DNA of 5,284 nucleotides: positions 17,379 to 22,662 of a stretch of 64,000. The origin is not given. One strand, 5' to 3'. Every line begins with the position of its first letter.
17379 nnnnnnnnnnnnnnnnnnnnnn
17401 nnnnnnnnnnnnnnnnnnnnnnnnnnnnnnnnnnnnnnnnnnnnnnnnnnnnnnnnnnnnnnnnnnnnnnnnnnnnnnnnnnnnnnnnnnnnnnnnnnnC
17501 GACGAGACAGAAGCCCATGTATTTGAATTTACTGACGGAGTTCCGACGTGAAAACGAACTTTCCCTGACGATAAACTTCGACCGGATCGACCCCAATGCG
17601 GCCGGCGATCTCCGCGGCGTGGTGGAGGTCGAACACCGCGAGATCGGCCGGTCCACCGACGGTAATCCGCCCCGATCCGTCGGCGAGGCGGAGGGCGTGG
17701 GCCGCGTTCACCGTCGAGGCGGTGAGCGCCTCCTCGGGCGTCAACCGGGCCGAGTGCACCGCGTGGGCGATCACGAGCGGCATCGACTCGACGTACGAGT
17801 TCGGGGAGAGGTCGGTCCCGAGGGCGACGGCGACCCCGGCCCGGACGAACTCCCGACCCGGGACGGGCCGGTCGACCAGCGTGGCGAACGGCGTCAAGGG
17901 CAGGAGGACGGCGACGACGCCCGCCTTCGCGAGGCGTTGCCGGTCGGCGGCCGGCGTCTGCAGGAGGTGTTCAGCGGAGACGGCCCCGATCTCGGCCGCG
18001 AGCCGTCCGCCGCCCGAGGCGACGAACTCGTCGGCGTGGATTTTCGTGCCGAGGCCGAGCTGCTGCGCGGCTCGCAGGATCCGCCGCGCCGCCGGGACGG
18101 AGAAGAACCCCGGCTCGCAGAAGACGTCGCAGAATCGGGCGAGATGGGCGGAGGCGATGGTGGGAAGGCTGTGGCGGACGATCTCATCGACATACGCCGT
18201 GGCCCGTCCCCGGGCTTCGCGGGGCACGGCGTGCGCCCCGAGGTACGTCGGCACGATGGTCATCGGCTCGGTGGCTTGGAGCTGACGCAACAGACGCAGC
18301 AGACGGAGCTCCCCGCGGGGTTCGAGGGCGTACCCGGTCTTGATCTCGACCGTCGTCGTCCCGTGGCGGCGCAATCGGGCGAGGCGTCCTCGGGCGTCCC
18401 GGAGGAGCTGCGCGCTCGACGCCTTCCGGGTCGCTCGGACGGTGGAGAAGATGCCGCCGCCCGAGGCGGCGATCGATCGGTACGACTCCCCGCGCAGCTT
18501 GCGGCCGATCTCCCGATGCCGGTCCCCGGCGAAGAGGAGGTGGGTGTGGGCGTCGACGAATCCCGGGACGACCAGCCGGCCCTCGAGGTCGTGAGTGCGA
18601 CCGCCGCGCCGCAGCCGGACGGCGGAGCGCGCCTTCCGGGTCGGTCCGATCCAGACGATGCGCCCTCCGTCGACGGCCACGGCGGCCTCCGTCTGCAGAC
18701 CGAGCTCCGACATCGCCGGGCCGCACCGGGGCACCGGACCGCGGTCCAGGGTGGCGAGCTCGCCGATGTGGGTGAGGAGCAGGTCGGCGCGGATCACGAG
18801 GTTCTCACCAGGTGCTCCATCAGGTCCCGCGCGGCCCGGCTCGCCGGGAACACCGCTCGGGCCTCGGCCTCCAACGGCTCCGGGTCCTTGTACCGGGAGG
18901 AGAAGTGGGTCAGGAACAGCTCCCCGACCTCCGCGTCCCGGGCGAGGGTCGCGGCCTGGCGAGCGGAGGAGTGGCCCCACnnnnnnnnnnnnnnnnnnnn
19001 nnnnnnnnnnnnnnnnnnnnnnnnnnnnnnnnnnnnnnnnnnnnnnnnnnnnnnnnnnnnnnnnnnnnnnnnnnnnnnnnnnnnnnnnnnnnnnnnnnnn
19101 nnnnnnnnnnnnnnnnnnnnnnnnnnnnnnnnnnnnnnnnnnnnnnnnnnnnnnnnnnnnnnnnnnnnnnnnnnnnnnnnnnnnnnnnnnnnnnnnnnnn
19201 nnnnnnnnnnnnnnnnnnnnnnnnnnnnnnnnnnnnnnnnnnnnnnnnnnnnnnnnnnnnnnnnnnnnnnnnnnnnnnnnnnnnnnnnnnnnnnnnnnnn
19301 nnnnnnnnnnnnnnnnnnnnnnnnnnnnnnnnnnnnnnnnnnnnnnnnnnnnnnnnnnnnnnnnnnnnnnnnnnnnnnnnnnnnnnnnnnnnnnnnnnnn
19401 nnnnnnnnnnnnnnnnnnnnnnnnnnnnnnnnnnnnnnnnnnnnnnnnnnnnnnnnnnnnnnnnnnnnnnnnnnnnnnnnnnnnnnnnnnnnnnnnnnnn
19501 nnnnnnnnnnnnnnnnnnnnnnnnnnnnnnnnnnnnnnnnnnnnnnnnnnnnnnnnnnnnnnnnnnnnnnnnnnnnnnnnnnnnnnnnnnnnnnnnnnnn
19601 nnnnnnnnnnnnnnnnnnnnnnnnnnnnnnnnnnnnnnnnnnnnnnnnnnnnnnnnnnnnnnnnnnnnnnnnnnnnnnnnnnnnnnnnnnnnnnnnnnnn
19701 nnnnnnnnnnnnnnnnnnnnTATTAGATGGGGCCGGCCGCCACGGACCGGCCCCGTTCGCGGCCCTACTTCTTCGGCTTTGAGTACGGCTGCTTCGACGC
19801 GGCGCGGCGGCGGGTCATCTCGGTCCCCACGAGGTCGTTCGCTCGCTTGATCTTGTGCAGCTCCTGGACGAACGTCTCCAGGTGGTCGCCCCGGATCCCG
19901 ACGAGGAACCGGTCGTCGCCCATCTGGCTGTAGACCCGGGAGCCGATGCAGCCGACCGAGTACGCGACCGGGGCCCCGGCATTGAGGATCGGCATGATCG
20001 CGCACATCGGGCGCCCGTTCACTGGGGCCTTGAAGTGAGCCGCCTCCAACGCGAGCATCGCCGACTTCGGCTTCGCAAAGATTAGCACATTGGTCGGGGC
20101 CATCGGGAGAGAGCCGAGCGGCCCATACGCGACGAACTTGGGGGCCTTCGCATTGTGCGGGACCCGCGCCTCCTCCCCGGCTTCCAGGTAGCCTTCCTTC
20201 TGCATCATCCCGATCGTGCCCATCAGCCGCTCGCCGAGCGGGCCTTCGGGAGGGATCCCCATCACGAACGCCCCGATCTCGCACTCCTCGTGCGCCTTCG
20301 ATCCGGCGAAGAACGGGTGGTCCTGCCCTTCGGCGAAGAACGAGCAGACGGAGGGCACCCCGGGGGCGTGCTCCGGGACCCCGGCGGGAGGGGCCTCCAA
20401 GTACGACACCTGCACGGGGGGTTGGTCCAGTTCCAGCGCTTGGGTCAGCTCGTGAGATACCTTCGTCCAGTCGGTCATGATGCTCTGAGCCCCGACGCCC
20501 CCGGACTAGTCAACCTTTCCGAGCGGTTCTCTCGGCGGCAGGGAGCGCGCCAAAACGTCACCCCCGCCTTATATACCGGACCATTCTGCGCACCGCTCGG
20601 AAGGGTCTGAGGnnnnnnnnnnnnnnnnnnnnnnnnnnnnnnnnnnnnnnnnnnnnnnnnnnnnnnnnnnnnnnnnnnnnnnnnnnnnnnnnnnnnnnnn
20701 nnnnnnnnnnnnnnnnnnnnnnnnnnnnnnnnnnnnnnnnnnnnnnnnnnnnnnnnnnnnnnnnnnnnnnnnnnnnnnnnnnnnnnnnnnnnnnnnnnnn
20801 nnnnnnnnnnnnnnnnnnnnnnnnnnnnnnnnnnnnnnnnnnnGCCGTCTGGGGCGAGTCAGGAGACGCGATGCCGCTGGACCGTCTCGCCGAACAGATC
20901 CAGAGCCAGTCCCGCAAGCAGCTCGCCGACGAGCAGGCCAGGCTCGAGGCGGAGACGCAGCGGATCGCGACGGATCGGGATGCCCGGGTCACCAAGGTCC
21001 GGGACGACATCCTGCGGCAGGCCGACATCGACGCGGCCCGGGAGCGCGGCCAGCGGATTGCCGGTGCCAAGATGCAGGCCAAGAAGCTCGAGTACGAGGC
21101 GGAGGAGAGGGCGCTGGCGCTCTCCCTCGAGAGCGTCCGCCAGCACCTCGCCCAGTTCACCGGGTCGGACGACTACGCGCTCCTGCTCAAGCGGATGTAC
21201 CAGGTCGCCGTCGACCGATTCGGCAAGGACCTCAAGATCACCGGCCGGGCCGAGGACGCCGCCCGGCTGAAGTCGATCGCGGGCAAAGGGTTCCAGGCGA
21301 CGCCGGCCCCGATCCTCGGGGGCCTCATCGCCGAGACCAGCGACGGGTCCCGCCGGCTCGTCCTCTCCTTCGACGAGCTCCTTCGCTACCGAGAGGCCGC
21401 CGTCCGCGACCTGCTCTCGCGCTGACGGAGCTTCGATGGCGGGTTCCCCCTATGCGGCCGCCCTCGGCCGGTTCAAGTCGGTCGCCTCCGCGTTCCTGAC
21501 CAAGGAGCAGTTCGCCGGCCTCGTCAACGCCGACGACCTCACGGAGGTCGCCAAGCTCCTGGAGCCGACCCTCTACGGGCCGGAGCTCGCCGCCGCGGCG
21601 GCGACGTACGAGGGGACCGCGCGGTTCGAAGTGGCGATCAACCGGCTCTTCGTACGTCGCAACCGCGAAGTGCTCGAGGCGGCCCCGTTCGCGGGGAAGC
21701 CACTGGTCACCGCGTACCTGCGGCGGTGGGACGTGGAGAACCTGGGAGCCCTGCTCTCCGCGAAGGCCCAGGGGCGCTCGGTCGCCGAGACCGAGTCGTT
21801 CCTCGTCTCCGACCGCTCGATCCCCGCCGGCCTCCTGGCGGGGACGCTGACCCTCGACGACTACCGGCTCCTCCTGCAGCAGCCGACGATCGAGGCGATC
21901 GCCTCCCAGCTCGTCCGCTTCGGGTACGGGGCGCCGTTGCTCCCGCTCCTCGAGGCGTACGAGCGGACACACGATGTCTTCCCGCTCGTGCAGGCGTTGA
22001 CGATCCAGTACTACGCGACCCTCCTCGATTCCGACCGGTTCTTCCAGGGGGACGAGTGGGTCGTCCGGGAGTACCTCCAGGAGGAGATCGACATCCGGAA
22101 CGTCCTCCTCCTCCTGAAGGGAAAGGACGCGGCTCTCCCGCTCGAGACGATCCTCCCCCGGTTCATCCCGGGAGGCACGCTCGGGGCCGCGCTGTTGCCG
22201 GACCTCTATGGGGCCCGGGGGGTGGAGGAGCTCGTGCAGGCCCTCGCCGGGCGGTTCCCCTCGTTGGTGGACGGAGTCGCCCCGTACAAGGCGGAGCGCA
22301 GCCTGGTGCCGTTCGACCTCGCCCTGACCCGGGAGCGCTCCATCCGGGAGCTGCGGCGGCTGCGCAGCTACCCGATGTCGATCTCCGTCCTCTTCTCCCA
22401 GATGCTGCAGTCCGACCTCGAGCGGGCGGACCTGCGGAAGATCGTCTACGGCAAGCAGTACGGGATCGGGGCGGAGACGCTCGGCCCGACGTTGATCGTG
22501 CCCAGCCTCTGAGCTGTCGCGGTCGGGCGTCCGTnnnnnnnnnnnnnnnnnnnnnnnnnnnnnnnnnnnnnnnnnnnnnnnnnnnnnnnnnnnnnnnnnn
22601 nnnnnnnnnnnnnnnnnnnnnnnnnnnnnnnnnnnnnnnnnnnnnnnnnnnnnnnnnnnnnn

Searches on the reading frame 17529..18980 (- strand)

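Call 57: search_protein_families(library=pfam, proteins=[window:17529-18980:-], max_evalue=0.001)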
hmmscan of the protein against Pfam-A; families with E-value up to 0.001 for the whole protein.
window:17529-18980:- (483 aa): 3 families
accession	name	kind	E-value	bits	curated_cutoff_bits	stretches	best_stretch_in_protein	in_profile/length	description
PF07969.17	Amidohydro_3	-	2.4e-21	77.2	29.7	2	183-477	148-472/472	Amidohydrolase family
PF01979.26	Amidohydro_1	-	5.7e-18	65.7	25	1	136-474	1-343/345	Amidohydrolase family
PF22039.1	HUTI_composite_bact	-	7.6e-05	22.7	25.5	1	99-114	1-16/26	Imidazolonepropionase-like composite domain, bacteria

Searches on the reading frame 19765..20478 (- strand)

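Call 57: search_protein_families(library=pfam, proteins=[window:19765-20478:-], max_evalue=0.001)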
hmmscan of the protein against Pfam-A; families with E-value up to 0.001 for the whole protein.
window:19765-20478:- (237 aa): 1 family
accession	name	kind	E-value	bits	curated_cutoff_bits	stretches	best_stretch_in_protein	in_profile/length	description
PF02596.20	DUF169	-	8.3e-17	62.2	27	1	10-205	1-208/209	Uncharacterised ArCR, COG2043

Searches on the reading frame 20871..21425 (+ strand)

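Call 57: search_protein_families(library=pfam, proteins=[window:20871-21425:+], max_evalue=0.001)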
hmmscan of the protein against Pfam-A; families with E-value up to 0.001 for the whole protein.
window:20871-21425:+ (184 aa): 1 family
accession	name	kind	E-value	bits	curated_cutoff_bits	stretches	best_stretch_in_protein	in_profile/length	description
PF01991.23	vATP-synt_E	-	0.0004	20.3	24.2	0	8-171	11-183/199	ATP synthase (E/31 kDa) subunit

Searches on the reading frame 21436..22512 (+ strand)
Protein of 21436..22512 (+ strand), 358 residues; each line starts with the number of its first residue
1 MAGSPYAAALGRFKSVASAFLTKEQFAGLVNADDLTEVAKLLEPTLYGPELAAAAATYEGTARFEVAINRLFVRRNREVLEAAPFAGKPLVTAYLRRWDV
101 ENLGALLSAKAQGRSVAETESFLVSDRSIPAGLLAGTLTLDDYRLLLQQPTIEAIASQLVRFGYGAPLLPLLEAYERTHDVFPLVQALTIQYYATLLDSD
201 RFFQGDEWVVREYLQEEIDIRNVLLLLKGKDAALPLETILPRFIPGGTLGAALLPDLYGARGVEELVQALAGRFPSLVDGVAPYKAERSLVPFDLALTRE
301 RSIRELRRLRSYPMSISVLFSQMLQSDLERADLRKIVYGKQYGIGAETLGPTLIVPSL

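Call 57: search_protein_families(library=pfam, proteins=[window:21436-22512:+], max_evalue=0.001)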
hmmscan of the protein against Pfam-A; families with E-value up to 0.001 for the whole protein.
window:21436-22512:+ (358 aa): 1 family
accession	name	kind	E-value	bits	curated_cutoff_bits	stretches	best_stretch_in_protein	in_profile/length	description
PF01992.21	vATP-synt_AC39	-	2.6e-48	165.6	29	1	11-348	3-335/339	ATP synthase (C/AC39) subunit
